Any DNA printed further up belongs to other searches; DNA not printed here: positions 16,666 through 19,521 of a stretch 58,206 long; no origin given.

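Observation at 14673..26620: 12-kb operon: one giant binding protein, two complete MalF/MalG permease pairs and three non-transporter membrane or secreted proteins, with no importer-type ATPase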

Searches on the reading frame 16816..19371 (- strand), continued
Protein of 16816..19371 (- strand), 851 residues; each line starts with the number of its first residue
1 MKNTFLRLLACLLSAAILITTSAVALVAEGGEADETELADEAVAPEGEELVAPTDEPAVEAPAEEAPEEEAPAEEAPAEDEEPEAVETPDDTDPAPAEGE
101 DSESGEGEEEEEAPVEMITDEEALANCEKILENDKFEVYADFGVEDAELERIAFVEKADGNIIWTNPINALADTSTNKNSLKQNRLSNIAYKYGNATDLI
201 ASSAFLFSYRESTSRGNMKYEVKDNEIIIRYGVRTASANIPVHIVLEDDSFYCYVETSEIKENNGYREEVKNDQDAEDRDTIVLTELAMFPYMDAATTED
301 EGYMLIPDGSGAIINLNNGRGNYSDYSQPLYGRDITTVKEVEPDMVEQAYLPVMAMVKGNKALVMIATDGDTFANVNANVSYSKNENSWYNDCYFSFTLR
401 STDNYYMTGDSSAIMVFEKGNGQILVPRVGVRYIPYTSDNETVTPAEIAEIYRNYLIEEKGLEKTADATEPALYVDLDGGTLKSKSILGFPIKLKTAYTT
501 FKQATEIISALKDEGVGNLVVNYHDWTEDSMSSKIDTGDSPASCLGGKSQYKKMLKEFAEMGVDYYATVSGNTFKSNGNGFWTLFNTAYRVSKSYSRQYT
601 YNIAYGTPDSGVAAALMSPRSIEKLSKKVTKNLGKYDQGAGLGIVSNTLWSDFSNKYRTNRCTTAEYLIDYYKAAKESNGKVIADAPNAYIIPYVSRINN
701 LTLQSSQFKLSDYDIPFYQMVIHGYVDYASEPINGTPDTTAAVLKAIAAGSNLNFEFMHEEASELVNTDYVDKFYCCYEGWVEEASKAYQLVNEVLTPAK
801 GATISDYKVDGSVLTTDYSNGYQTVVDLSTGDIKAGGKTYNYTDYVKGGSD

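Call 35: search_solved_structures(query=A1, max_evalue=10, show_alignments=3)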
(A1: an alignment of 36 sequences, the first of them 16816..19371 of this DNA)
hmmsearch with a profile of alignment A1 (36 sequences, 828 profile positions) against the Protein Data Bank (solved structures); distinct sequences matched with E-value up to 10: 34.
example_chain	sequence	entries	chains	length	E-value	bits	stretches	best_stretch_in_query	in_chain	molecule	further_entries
6een_D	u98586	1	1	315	1.2e-08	37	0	475-500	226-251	Designer Pentatricopeptide Protein dPPR10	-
6een_B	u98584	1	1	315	2.5e-05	26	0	475-500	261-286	Designer Pentatricopeptide Protein dPPR10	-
4wsl_A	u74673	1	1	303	0.0013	20.3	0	475-500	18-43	Pentatricopeptide repeat protein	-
5i9g_C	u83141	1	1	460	0.0092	17.5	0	474-500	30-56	pentatricopeptide repeat protein dPPR-U8C2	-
4ozs_A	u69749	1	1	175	0.012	17.1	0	475-500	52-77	Alpha solenoid protein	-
5i9f_A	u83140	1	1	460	0.035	15.6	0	474-500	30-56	pentatricopeptide repeat protein dPPR-U10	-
5i9d_A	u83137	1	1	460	0.052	15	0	474-500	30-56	pentatricopeptide repeat protein dPPR-U8A2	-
8rjc_9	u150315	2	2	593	0.055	15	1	12-105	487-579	Calnexin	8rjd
5i9h_A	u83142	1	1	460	0.097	14.1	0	474-500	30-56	pentatricopeptide repeat protein dPPR-U8G2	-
8vjj_A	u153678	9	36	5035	0.24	12.8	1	12-96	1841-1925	Ryanodine receptor 1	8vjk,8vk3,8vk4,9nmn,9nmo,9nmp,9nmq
3j8h_A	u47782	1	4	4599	0.47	11.9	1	12-95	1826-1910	Ryanodine receptor 1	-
6pv6_B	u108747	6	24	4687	0.48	11.9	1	12-95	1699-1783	Ryanodine receptor 1 | ryanodine receptor type 1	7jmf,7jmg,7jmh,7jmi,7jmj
5t9v_B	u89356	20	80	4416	0.49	11.8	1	12-95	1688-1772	Ryanodine receptor 1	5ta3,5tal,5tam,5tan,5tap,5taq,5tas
5t15_B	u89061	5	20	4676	0.5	11.8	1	12-95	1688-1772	Ryanodine receptor 1,Ryanodine receptor 1,Ryanodine receptor 1,Ryanodine receptor 1,Ryanod | Ryanodine receptor 1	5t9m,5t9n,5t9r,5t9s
6wot_A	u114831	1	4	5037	0.51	11.8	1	12-95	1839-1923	Ryanodine receptor 1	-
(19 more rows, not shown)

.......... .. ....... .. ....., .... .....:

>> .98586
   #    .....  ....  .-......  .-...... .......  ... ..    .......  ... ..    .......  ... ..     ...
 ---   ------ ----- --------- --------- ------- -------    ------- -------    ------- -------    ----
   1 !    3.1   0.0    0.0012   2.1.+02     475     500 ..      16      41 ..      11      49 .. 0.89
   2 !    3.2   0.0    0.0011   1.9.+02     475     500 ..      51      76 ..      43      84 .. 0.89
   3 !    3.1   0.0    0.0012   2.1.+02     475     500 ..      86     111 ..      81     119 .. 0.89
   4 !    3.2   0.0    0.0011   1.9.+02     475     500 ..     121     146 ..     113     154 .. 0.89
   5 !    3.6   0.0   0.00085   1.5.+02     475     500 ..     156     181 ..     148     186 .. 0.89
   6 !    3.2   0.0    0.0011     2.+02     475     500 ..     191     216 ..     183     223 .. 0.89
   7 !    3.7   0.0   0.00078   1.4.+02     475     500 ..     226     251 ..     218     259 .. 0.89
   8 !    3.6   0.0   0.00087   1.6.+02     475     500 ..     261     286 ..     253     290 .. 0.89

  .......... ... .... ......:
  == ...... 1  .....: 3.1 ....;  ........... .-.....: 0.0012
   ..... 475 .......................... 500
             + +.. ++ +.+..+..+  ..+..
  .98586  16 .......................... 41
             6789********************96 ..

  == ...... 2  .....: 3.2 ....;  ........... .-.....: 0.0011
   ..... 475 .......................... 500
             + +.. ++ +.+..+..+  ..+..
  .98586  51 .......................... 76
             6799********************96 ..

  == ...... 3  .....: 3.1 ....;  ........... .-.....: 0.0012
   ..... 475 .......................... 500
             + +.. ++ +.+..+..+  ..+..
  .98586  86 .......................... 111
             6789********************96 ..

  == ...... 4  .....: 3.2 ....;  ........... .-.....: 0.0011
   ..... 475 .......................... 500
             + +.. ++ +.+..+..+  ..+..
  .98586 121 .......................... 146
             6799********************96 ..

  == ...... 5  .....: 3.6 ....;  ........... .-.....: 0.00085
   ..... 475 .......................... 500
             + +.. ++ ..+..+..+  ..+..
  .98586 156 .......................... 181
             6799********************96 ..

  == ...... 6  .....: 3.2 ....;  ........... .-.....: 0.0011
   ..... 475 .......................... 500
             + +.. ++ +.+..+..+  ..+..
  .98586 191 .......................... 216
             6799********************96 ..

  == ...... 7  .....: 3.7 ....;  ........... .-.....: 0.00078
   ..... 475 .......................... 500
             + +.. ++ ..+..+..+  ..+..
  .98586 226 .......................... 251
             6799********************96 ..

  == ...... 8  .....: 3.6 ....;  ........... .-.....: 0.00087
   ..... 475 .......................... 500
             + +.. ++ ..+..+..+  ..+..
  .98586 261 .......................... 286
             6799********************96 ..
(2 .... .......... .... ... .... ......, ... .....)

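Call 77: search_protein_families(library=pfam, proteins=[L003:562-2184:+, L025:453-2288:+, L023:16151-18787:+, L021:14562-16505:-, L019:14333-15982:-, L030:14539-16296:-, L028:14442-16727:+, L023:14390-15697:-, L018:14525-15601:-], max_evalue=0.01)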
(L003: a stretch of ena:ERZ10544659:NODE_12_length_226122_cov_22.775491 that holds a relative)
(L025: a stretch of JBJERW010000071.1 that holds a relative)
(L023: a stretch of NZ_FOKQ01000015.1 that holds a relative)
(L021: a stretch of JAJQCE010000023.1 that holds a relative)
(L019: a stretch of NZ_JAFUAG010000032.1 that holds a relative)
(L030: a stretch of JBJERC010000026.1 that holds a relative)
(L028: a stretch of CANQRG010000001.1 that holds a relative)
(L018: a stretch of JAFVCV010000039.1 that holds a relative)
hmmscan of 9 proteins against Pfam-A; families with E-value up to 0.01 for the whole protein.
L003:562-2184:+ (540 aa): 0 families

L025:453-2288:+ (611 aa): 0 families

L023:16151-18787:+ (878 aa): 4 families
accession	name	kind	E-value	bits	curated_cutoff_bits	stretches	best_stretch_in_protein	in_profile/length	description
PF25137.1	ADH_Fe_C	-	2.7e-50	171.2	27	1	658-871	1-194/194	Fe-containing alcohol dehydrogenase family, C-terminal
PF00465.25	Fe-ADH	-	1.2e-46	158.9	31.3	1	467-647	1-168/168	Iron-containing alcohol dehydrogenase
PF00171.27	Aldedh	-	1.1e-21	77.3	23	1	18-409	29-425/461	Aldehyde dehydrogenase family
PF13685.12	Fe-ADH_2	-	6.2e-10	39.7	28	1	483-566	12-93/149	Iron-containing alcohol dehydrogenase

L021:14562-16505:- (647 aa): 2 families
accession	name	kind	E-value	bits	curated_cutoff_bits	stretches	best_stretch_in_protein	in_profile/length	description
PF03772.21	Competence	-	1.2e-45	156.5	23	1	216-469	4-267/270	Competence protein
PF13567.11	DUF4131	-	6e-05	23.2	31.6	1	34-168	8-158/165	Domain of unknown function (DUF4131)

L019:14333-15982:- (549 aa): 0 families

L030:14539-16296:- (585 aa): 4 families
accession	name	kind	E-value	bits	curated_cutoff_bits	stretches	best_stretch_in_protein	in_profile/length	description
PF00750.26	tRNA-synt_1d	-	3e-79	267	23.3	1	97-455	3-348/349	tRNA synthetases class I (R), catalytic domain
PF05746.21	DALR_1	-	3e-24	85.8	22.3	1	470-583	1-115/117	DALR anticodon binding domain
PF03485.21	Arg_tRNA_synt_N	-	5.1e-17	62.7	21.5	1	4-86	3-84/85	Arginyl tRNA synthetase N terminal domain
PF09334.17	tRNA-synt_1g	-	0.0098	15.1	20.1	0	125-155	10-40/391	tRNA synthetases class I (M)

L028:14442-16727:+ (761 aa): 3 families
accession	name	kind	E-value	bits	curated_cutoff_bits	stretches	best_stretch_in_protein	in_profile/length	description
PF22124.2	Glyco_hydro_95_cat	-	4.9e-176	586.1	27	1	260-664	2-408/408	Glycosyl hydrolase family 95 catalytic domain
PF14498.12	Glyco_hyd_65N_2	-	2.9e-70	237.4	27.7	1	7-241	1-233/234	Glycosyl hydrolase family 65, N-terminal domain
PF21307.2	Glyco_hydro_95_C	-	2.2e-22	79.8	27.6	1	666-758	1-94/94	Glycoside hydrolase family 95, C-terminal domain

L023:14390-15697:- (435 aa): 1 family
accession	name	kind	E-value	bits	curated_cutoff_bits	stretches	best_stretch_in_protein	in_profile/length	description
PF09587.15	PGA_cap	-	3.5e-52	177.9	27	1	87-330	2-253/255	Bacterial capsule synthesis protein PGA_cap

L018:14525-15601:- (358 aa): 2 families
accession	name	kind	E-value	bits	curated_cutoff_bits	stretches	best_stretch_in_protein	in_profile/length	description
PF06304.16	DUF1048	-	0.00031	21.5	29.6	1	8-75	18-86/102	Protein of unknown function (DUF1048)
PF06570.16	DUF1129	-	0.00032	20.8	29.1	0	280-333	93-146/207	Protein of unknown function (DUF1129)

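Call 81: search_protein_representatives(alignment_id=A1)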
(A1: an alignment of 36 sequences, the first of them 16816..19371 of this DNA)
Query: 36 sequences, 828 profile positions. Proteins with E-value up to 0.001 (for the whole library): 5196; up to 1e-10: 4372; up to 1e-30: 3287. The best 150 are listed.
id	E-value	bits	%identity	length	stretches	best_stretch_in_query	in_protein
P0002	0.0e+00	1312.6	-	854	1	1-825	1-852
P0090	0.0e+00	1117.5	-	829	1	1-826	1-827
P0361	2.0e-290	982.3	-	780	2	70-826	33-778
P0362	3.0e-286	968.5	-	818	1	2-827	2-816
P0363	3.0e-285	965.3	-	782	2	79-827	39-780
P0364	2.7e-281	952.2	-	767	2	74-827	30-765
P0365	8.7e-273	924.0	-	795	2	76-827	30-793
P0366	6.2e-264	894.7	-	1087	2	100-825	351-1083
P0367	1.2e-257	874.0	-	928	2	83-826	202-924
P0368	2.3e-250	849.9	-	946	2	92-827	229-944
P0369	6.7e-248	841.7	-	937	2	83-821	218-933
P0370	2.0e-238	810.4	-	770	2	67-824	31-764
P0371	6.2e-228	775.7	-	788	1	76-826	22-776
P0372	7.9e-225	765.4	-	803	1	64-827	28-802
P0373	2.7e-219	747.1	-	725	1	109-818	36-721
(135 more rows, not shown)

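Call 85: find_related_loci(query=A5, collection=metagenome_contigs, flank=10000)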
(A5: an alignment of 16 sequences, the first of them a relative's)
Query A5 (861 aa) in metagenome_contigs; peptide patterns used: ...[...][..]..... (x = any residue, [..] = any of these).
600 stretches matched a pattern (row limit reached: there are more); 582 encode a relative of the query (tblastn E <= 1e-3); the best 80 are kept; 80 distinct loci.
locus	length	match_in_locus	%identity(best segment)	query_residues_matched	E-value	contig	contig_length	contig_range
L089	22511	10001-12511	39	48-860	0e+0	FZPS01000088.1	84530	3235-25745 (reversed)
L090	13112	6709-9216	38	46-860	0e+0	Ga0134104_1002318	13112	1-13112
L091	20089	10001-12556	36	15-857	0e+0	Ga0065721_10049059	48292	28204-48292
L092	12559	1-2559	36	20-858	1e-176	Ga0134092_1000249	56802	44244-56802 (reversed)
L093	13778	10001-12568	34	6-856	3e-174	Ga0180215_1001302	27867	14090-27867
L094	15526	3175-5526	36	70-856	3e-173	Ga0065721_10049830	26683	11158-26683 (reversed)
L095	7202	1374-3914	36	2-856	4e-172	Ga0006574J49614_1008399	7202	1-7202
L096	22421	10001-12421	36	42-859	1e-168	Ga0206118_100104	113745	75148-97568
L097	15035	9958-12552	36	15-860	2e-166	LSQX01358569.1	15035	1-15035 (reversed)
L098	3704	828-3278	37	55-861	5e-173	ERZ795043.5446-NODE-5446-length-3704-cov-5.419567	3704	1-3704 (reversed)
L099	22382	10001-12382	37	69-861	4e-165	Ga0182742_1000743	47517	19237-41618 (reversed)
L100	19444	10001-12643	33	6-854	7e-171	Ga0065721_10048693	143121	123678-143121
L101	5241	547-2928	35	70-859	6e-168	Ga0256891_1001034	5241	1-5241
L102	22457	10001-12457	35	42-856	4e-163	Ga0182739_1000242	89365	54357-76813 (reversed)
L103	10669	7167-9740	35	22-861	3e-161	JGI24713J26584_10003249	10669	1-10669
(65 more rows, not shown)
